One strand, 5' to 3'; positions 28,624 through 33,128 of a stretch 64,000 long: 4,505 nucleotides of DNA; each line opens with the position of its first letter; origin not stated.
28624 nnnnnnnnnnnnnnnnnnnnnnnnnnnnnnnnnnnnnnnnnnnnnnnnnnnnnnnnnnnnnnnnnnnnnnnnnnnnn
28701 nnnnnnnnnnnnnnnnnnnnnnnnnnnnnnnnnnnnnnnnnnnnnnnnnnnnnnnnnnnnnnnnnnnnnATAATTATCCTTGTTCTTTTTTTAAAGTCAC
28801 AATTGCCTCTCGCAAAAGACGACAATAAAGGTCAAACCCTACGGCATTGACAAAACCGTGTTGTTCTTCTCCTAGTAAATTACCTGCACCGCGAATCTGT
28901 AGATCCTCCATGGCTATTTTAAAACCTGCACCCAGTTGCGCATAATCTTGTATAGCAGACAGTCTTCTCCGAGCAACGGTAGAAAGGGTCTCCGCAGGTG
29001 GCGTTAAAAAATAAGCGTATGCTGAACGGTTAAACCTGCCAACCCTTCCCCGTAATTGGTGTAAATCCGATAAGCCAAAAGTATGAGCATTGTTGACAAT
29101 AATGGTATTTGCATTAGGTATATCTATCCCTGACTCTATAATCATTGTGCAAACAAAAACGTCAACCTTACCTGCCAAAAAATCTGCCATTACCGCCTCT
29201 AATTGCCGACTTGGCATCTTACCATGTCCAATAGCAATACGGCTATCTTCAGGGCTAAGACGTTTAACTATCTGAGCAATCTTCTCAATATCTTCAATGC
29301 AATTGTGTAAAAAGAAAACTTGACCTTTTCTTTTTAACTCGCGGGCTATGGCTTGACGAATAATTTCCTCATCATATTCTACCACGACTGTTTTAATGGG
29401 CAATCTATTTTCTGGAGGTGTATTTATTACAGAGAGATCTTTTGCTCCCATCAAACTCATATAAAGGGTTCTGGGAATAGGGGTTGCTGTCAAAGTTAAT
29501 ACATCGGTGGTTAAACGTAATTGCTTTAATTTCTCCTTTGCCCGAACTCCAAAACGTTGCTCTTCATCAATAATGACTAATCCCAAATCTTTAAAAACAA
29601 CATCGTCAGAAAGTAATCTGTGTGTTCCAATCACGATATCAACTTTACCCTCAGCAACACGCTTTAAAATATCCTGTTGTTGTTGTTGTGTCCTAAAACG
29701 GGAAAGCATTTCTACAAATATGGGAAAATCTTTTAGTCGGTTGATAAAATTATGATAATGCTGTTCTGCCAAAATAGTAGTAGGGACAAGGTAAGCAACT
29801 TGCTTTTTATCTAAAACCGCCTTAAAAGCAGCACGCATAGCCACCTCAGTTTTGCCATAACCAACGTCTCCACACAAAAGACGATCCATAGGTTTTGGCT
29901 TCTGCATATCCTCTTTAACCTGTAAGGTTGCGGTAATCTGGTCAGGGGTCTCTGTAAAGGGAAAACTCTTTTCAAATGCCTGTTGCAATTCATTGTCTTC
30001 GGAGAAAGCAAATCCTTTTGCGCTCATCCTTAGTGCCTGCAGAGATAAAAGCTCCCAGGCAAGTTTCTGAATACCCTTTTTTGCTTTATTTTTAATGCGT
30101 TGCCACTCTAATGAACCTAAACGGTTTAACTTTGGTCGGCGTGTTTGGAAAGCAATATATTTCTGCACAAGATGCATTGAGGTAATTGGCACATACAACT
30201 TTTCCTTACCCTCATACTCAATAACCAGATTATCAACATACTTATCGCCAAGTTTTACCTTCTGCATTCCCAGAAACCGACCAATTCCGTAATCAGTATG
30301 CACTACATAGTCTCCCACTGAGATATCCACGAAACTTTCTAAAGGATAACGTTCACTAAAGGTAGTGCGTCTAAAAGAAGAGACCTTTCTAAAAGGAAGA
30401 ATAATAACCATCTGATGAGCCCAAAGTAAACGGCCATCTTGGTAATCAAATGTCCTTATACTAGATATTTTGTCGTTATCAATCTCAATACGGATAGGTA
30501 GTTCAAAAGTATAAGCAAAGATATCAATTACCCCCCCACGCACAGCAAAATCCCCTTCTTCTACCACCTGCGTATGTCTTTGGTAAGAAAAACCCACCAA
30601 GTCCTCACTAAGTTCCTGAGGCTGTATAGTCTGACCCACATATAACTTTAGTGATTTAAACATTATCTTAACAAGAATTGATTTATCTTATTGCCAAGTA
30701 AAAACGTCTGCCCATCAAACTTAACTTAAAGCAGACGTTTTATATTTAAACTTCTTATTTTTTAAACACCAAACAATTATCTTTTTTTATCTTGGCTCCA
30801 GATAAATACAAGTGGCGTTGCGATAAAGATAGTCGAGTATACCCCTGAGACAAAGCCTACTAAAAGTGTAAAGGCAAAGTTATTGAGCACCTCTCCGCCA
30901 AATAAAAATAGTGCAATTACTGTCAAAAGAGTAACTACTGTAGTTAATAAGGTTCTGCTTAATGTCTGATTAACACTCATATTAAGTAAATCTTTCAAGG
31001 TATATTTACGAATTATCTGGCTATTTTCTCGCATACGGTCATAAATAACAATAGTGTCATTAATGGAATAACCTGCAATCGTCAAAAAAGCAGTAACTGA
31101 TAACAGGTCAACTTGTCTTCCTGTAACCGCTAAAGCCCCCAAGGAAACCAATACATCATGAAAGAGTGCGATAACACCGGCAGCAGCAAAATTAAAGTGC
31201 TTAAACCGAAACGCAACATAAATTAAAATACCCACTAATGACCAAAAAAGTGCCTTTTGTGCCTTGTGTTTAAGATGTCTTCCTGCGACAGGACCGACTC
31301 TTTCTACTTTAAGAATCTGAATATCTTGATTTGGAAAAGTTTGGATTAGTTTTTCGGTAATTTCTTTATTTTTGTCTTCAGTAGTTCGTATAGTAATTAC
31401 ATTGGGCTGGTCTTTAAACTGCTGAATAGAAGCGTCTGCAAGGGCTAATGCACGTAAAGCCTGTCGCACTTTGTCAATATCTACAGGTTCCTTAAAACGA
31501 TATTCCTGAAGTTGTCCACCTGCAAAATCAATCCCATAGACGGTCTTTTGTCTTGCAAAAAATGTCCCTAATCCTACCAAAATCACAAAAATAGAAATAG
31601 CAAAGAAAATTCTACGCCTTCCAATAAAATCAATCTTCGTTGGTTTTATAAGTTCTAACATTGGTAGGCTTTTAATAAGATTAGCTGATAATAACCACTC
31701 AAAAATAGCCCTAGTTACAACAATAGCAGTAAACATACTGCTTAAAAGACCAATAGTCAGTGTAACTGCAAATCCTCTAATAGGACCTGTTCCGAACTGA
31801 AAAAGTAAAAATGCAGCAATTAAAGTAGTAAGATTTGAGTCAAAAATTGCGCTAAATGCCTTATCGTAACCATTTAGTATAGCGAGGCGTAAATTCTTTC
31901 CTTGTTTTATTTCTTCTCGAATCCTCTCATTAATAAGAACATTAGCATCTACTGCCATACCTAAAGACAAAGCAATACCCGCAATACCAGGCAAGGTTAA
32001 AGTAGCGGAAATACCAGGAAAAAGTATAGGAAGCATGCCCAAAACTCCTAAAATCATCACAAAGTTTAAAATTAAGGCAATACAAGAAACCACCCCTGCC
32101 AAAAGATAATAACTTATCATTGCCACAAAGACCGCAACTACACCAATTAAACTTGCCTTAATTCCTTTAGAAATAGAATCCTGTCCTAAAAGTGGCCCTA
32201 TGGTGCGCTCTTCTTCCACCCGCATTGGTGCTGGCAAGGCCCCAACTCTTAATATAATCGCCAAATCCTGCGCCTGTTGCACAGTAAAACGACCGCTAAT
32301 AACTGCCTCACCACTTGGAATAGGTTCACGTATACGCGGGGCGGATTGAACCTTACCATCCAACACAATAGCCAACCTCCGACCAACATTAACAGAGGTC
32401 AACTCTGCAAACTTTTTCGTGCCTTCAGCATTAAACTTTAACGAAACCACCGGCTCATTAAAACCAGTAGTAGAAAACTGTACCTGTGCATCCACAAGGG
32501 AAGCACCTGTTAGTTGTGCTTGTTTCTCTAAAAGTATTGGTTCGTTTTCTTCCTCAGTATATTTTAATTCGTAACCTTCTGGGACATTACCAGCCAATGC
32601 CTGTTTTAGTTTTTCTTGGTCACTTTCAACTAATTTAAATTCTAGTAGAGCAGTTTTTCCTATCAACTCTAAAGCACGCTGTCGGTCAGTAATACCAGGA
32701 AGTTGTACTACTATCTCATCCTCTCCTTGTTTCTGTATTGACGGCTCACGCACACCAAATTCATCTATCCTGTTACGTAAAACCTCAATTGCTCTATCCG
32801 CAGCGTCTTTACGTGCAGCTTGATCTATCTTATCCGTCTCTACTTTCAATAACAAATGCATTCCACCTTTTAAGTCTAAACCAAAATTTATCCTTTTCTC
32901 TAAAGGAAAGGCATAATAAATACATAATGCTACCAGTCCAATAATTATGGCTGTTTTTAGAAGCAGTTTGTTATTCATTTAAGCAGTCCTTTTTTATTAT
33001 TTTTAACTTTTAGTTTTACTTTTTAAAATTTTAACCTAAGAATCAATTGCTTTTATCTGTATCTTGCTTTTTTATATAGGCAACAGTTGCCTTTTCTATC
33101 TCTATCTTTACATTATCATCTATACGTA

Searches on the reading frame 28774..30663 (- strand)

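Call 48: search_protein_families(library=pfam, proteins=[window:28774-30663:-], max_evalue=0.00001)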
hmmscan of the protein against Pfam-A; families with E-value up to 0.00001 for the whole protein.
window:28774-30663:- (629 aa): 6 families
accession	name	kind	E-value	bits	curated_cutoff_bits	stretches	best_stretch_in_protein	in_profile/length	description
PF00270.35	DEAD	-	6.8e-25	88.2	26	1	259-400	15-164/167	DEAD/DEAH box helicase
PF00271.37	Helicase_C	-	2.9e-21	76.2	23.5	1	437-545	8-110/110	Helicase conserved C-terminal domain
PF17757.6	UvrB_inter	-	1.9e-20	73.2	22.9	1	5-91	1-88/91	UvrB interaction domain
PF02559.22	CarD_TRCF_RID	-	9.5e-17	61.3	23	1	115-170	2-57/57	CarD-like/TRCF RID domain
PF04851.21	ResIII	-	4.6e-08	33.6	22.5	1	240-395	6-162/164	Type III restriction enzyme, res subunit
PF14814.11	UB2H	-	2.2e-06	28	27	0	7-72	1-74/85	Bifunctional transglycosylase second domain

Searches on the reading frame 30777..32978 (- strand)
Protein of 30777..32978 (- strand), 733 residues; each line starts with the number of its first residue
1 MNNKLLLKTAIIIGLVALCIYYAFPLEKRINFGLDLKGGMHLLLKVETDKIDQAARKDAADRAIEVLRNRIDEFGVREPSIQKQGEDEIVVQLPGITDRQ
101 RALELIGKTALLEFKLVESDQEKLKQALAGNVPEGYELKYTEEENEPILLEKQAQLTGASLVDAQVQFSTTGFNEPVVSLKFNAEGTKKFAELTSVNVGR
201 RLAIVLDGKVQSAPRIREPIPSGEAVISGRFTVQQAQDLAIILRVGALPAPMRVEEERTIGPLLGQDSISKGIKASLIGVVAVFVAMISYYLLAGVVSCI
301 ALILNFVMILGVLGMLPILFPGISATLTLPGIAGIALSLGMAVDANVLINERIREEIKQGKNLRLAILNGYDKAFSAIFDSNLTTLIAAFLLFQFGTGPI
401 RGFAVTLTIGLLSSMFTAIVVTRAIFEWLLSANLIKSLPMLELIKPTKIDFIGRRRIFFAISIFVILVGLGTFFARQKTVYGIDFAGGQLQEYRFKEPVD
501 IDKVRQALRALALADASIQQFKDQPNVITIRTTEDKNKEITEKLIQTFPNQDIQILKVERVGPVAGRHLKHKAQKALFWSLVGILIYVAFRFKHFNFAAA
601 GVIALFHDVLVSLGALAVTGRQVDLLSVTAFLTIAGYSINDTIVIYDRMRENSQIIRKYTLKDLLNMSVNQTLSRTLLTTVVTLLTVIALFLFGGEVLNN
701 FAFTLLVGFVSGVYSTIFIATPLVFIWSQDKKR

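Call 48: search_protein_families(library=pfam, proteins=[window:30777-32978:-], max_evalue=0.00001)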
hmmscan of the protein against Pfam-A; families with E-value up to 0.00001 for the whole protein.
window:30777-32978:- (733 aa): 4 families
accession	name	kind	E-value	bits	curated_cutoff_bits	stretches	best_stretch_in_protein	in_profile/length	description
PF02355.23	SecD_SecF_C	-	1.2e-71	240.5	20.5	2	549-729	10-188/189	Protein export membrane protein SecD/SecF, C-terminal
PF22599.2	SecDF_P1_head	-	3.8e-38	130.3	27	1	140-250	5-114/114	SecDF, P1 head subdomain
PF21760.3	SecD_1st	-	9.6e-28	95.9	27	1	61-118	2-59/60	Protein translocase subunit SecDF, P1 domain, N-terminal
PF07549.19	Sec_GG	-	1.7e-08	34.2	20.3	0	28-49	6-27/28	SecD/SecF GG Motif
